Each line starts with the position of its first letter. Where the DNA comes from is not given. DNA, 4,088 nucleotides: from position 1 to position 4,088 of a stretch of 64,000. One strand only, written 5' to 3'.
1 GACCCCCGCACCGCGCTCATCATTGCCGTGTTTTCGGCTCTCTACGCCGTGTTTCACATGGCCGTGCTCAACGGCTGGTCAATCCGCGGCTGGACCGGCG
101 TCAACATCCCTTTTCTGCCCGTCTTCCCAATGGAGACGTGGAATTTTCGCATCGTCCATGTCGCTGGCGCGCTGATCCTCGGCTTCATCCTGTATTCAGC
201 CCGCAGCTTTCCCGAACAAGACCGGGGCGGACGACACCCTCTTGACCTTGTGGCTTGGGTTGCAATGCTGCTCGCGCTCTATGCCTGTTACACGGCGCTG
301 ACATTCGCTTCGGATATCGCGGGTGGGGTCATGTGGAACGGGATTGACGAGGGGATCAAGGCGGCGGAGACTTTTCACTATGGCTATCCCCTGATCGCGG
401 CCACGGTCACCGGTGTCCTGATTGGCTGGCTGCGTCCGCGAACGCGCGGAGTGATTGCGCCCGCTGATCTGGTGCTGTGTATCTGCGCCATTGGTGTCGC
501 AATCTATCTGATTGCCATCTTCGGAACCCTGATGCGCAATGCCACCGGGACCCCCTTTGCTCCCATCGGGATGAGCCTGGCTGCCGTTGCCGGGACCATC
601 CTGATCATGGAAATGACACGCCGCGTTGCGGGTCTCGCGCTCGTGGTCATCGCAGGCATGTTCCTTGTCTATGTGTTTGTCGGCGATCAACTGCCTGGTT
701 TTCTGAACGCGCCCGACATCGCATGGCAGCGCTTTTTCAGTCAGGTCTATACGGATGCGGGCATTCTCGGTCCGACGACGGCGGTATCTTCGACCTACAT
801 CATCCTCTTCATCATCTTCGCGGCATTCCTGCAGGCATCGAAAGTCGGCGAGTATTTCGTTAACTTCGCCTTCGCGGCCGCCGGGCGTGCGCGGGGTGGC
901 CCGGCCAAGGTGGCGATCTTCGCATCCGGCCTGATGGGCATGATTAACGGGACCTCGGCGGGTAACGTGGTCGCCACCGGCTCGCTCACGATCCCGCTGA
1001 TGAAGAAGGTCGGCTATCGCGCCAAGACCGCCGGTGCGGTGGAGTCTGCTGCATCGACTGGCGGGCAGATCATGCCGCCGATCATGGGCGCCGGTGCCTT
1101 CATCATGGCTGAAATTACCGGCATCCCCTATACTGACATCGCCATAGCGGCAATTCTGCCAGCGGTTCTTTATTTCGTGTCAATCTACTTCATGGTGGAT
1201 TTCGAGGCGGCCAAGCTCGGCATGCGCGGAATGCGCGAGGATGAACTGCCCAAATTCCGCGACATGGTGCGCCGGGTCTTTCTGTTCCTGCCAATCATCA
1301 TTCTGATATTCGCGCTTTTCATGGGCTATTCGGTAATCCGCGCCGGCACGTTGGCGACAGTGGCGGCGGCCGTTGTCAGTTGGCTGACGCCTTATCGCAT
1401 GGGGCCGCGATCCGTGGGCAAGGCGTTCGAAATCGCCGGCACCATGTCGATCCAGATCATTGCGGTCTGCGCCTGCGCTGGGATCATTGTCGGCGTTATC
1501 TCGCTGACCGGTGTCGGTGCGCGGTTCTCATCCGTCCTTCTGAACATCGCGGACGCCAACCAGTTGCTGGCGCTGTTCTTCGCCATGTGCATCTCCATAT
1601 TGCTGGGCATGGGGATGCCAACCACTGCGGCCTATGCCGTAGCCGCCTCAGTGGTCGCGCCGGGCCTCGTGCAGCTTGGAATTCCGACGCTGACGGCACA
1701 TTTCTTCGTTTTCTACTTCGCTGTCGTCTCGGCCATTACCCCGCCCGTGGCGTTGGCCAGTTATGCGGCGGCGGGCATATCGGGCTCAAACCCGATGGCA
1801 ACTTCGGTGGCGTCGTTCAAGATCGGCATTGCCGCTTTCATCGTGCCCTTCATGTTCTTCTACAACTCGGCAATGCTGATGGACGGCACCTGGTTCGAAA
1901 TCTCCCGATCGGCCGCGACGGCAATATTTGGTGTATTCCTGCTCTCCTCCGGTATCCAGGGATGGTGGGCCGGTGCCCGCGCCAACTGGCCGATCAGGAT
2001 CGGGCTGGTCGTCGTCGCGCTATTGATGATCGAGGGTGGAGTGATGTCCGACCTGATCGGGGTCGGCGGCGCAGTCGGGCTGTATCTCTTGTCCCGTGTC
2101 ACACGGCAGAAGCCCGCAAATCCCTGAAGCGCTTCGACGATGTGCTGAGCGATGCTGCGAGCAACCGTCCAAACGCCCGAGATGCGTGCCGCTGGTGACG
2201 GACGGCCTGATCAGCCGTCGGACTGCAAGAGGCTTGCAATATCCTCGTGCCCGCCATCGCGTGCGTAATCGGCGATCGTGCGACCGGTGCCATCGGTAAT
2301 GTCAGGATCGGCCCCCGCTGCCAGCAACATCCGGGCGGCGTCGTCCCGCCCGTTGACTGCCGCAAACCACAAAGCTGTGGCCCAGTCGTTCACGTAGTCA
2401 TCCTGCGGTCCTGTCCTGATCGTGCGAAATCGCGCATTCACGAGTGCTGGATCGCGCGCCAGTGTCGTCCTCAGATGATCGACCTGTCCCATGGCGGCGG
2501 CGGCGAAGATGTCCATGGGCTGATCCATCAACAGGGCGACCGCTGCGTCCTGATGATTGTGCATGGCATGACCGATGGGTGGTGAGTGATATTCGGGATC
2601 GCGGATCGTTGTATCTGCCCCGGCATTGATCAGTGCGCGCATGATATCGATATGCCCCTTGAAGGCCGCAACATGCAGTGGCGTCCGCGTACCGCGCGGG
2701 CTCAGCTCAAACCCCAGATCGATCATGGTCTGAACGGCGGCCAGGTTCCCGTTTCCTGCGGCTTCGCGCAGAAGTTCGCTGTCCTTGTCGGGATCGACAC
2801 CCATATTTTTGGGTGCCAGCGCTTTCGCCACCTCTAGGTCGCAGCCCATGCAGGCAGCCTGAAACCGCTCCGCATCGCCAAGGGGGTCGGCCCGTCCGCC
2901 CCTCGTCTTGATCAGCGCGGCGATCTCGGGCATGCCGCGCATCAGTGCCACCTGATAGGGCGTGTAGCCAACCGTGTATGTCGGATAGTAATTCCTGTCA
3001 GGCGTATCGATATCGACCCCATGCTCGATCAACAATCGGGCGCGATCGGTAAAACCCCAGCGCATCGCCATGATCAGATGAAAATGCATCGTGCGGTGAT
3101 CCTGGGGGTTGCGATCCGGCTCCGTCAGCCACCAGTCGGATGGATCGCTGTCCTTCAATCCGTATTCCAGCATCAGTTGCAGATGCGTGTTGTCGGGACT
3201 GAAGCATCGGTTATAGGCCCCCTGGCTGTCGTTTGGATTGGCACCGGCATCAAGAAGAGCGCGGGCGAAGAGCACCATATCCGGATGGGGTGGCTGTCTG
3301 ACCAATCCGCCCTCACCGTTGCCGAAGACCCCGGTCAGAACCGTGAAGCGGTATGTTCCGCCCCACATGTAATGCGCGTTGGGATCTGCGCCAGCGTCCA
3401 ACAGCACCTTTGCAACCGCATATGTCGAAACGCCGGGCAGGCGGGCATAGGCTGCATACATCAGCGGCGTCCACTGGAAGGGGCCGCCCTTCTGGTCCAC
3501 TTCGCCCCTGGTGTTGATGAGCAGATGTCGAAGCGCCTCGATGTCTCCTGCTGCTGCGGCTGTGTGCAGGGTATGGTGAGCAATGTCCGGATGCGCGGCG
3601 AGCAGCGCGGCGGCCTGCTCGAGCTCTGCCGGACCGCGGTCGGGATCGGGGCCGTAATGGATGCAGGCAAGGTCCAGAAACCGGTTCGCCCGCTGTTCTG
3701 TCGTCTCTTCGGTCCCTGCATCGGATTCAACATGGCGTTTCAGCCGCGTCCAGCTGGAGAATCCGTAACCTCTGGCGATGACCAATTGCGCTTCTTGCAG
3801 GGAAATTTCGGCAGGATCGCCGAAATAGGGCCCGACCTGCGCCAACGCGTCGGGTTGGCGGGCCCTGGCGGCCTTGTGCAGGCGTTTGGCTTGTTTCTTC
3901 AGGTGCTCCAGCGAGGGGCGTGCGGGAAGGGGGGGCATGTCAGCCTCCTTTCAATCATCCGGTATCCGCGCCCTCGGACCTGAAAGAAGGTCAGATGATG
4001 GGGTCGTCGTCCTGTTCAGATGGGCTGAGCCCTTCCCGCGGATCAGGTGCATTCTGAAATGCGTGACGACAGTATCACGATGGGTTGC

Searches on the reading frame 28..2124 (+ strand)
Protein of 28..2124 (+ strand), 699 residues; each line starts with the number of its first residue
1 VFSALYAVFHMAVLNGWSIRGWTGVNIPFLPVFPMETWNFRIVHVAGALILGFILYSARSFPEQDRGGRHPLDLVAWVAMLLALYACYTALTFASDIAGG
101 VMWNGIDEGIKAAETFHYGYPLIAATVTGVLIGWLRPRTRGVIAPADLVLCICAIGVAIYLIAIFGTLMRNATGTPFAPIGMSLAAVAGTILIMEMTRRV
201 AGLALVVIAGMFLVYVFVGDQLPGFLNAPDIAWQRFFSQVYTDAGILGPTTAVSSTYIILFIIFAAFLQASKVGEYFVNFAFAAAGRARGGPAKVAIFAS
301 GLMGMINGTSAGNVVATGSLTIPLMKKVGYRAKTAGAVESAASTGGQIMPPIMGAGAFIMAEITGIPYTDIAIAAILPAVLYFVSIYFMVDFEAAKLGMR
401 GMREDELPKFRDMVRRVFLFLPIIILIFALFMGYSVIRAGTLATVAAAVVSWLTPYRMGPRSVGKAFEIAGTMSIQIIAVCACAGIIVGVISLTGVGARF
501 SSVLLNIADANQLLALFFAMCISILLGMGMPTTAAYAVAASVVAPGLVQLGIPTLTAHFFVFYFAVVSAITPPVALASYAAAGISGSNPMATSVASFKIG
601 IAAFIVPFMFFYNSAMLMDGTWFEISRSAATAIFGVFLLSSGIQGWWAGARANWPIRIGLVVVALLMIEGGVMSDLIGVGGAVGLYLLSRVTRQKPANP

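Call 21: search_protein_families(library=pfam, proteins=[window:28-2124:+], max_evalue=0.001)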
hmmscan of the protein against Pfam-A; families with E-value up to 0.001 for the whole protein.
window:28-2124:+ (699 aa): 1 family
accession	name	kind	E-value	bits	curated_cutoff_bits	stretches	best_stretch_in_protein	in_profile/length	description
PF06808.19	DctM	-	3e-85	287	23.8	1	190-618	3-406/413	Tripartite ATP-independent periplasmic transporter, DctM component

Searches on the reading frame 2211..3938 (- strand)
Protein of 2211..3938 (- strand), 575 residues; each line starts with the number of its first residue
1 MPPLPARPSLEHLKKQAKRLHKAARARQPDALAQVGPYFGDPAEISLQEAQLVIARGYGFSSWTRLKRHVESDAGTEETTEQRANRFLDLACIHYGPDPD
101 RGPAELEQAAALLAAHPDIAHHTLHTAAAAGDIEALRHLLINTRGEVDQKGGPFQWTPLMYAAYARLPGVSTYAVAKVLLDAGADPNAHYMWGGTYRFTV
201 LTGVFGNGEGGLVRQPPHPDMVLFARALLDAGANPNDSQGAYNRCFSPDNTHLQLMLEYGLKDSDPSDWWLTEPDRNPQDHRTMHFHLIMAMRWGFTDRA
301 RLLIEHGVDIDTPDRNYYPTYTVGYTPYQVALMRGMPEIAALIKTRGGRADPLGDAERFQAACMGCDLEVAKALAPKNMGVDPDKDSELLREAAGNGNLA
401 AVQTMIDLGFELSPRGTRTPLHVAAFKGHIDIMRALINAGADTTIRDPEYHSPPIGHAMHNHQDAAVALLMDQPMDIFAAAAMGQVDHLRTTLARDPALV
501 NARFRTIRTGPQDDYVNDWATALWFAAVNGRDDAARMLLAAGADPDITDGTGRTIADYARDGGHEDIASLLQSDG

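Call 21: search_protein_families(library=pfam, proteins=[window:2211-3938:-], max_evalue=0.001)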
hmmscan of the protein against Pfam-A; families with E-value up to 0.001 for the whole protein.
window:2211-3938:- (575 aa): 6 families
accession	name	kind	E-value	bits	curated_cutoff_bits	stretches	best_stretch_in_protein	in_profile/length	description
PF12796.13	Ank_2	-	1.5e-34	118.8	27.3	3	361-447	3-90/90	Ankyrin repeats (3 copies)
PF00023.36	Ank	-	5.9e-29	98.9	21.1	2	418-447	3-32/33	Ankyrin repeat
PF13637.12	Ank_4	-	5.4e-27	93.7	22.7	2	523-571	1-49/50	Ankyrin repeats (many copies)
PF13606.12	Ank_3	-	2.9e-24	82.6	22.3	1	418-442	3-27/30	Ankyrin repeat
PF13857.12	Ank_5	-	5.5e-16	58.9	27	2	415-453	14-52/56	Ankyrin repeats (many copies)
PF24521.3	Ank_KRIT1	-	2.6e-08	34.1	80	0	385-474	17-108/149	KRIT1 ankyrin-repeats domain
